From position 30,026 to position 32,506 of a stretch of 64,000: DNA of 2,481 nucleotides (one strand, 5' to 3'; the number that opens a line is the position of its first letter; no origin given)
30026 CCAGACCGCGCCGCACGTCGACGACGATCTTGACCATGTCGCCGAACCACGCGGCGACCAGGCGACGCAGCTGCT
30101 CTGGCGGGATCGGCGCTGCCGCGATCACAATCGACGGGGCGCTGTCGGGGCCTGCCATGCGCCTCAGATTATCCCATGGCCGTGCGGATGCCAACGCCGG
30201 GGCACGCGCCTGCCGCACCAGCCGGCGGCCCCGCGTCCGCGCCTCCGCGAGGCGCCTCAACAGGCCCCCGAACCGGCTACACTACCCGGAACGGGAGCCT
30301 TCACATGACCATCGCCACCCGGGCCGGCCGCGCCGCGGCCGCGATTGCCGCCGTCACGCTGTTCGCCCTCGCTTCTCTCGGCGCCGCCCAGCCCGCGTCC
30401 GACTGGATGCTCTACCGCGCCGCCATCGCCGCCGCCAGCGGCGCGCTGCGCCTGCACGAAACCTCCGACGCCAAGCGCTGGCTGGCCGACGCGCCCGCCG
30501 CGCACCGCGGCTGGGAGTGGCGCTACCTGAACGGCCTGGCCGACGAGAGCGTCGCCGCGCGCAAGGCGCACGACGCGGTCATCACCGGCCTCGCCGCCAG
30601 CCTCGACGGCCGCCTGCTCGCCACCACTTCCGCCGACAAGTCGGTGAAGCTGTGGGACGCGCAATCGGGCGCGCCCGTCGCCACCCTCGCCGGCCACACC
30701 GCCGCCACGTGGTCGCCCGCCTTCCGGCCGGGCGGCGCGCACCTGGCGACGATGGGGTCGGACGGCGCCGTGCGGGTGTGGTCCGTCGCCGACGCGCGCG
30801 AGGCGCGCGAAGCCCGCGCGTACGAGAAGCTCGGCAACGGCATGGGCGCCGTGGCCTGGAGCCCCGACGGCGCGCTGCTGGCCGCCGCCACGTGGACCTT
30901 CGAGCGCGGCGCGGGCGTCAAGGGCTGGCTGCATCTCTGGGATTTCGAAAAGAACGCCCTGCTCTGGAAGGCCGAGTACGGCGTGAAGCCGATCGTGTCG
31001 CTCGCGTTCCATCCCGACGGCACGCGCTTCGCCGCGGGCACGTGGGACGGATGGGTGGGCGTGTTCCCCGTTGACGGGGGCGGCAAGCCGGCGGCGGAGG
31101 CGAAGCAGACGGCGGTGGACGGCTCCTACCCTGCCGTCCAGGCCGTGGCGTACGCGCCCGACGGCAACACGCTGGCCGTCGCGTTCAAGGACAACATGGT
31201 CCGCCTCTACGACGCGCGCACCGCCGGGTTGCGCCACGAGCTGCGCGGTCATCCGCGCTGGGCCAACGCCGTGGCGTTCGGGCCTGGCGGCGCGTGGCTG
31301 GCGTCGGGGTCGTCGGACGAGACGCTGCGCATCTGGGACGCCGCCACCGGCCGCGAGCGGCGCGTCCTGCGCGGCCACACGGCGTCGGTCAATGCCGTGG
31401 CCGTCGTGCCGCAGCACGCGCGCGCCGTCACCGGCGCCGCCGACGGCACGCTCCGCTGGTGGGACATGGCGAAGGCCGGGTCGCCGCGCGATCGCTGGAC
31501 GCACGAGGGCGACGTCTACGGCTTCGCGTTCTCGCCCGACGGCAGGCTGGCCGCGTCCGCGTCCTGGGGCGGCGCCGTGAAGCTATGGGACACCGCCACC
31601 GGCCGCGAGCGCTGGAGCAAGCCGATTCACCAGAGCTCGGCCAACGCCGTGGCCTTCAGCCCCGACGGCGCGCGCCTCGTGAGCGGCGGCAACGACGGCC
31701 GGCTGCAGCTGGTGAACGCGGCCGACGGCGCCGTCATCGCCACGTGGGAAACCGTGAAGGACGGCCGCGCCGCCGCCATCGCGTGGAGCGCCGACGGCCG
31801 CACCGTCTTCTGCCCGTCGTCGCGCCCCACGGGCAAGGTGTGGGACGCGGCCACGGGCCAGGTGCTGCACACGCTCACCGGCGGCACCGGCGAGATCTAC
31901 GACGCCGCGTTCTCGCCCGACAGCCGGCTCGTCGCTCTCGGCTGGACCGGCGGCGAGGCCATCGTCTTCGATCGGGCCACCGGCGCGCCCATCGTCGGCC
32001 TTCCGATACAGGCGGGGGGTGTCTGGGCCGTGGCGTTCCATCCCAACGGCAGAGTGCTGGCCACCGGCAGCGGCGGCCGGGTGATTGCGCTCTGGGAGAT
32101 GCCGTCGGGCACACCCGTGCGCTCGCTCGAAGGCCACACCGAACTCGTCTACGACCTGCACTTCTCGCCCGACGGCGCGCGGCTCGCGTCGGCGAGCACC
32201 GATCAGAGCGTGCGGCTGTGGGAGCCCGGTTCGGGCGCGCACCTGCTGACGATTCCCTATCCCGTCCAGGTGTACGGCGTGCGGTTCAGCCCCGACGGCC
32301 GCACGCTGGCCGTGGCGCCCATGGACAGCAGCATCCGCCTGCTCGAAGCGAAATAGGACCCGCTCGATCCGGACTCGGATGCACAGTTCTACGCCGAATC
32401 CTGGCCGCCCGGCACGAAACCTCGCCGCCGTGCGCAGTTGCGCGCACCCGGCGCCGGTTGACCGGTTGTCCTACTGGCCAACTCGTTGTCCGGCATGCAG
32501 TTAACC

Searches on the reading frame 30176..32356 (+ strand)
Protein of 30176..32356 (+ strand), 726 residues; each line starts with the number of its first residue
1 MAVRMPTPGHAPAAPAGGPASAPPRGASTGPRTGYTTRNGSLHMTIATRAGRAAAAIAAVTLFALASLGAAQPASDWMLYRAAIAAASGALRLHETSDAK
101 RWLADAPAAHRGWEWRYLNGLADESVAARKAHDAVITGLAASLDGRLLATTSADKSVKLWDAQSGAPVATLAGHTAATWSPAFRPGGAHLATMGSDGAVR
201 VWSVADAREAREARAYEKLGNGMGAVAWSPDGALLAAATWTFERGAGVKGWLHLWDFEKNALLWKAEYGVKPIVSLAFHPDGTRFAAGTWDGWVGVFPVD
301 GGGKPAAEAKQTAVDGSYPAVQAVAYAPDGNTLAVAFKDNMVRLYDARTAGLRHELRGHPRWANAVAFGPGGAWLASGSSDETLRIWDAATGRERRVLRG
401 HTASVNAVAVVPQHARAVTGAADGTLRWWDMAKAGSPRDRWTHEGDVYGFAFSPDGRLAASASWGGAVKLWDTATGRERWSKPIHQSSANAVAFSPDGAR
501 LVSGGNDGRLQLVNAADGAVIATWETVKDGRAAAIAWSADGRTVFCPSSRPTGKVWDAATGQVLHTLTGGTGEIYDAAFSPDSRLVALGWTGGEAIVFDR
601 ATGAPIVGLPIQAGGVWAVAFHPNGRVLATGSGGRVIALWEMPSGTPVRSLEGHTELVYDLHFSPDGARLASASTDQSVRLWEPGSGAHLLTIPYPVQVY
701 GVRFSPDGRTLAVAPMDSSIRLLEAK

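Call 44: search_protein_families(library=pfam, proteins=[window:30176-32356:+], max_evalue=0.01)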
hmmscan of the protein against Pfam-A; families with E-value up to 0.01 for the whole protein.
window:30176-32356:+ (726 aa): 53 families (the best 25 are shown)
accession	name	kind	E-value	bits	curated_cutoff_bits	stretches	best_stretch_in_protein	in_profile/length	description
PF25174.1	Beta-prop_THOC3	-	3.4e-110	367.8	305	4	359-624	1-265/272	THOC3 beta-propeller domain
PF00400.38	WD40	-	1.2e-89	291.4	27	9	645-682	1-38/39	WD domain, G-beta repeat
PF25175.1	Beta-prop_WDR5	-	2.1e-87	293.6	250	6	352-523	2-173/296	WDR5 beta-propeller domain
PF25173.1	Beta-prop_WDR3_1st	-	3.4e-84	281.6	154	4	311-463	22-174/184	WDR3 first beta-propeller domain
PF24814.1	WD40_Prp19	-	1.5e-80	270.7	320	4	499-723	20-245/281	Prp19 WD40 domain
PF23414.1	Beta-prop_EML_2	-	2.1e-64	217.9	90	5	407-564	3-159/266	Echinoderm microtubule-associated protein second beta-propeller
PF24807.1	WD40_CDC20-Fz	-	6.3e-63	213.2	200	5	364-526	55-220/292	CDC20/Fizzy WD40 domain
PF24817.1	WD40_WDHD1_1st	-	1.2e-58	199.1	109.9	6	134-236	87-195/291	WDHD1 first WD40 domain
PF25172.1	Beta-prop_WDR3_2nd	-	5.1e-52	177.4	140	5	249-473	59-288/293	WDR3 second beta-propeller domain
PF25391.1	WD40_Gbeta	-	1.4e-50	172.6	150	5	320-434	99-216/340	G protein beta WD-40 repeat protein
PF12894.13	ANAPC4_WD40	-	4e-44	149.2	22.9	3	320-357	40-77/91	Anaphase-promoting complex subunit 4 WD40 domain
PF24805.1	EIF3I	-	1.1e-42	146.8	200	3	356-460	6-109/324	EIF3I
PF25168.1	Beta-prop_WDR36-Utp21_2nd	-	1.9e-42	146.2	84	4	619-718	204-303/335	WDR36/Utp21 second beta-propeller domain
PF24796.1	WDR55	-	4.8e-41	141.2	200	5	444-588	7-154/296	WDR55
PF24105.1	Beta-prop_CAF1B_HIR1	-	3.5e-39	135.3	80.5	4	648-725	123-201/383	CAF1B/HIR1 beta-propeller domain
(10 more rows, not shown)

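Call 99: search_protein_families(library=padloc, proteins=[window:30176-32356:+], max_evalue=0.001)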
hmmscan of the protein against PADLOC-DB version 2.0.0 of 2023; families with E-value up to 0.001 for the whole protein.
window:30176-32356:+ (726 aa): 1 family
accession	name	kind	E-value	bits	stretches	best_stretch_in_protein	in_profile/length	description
PDLC02919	HEAT-ARM_XIII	-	4.2e-33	112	4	317-437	126-242/1972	-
